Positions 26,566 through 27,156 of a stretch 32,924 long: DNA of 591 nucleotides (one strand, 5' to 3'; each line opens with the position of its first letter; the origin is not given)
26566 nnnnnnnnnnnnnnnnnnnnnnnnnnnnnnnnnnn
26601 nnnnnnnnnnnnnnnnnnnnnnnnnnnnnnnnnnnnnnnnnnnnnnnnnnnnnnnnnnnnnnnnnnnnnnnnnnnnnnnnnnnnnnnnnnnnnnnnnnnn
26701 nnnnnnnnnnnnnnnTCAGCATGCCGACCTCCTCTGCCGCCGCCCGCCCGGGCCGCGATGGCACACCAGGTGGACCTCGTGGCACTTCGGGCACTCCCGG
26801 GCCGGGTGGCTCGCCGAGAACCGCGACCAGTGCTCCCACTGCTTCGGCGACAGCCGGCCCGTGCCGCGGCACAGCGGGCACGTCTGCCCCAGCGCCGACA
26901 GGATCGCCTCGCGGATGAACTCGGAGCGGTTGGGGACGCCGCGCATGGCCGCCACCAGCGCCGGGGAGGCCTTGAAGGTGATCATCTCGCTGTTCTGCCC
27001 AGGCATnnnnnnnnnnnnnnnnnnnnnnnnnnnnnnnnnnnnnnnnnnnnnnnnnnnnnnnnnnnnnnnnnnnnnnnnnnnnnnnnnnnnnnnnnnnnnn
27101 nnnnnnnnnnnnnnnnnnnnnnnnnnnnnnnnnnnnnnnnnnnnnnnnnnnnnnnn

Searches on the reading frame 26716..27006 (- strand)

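Call 104: search_protein_families(library=pfam, proteins=[window:26716-27006:-], max_evalue=0.01)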
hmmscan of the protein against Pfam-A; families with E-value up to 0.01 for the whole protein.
window:26716-27006:- (96 aa): 3 families
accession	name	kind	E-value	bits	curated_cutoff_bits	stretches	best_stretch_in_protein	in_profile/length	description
PF01402.27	RHH_1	-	0.00034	20.9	20.5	1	19-40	18-38/39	Ribbon-helix-helix protein, copG family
PF09723.15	Zn_ribbon_8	-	0.0018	18.7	34.4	0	56-78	14-35/41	Zinc ribbon domain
PF15777.11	Anti-TRAP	-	0.002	18.5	32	1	37-80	7-41/59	Tryptophan RNA-binding attenuator protein inhibitory protein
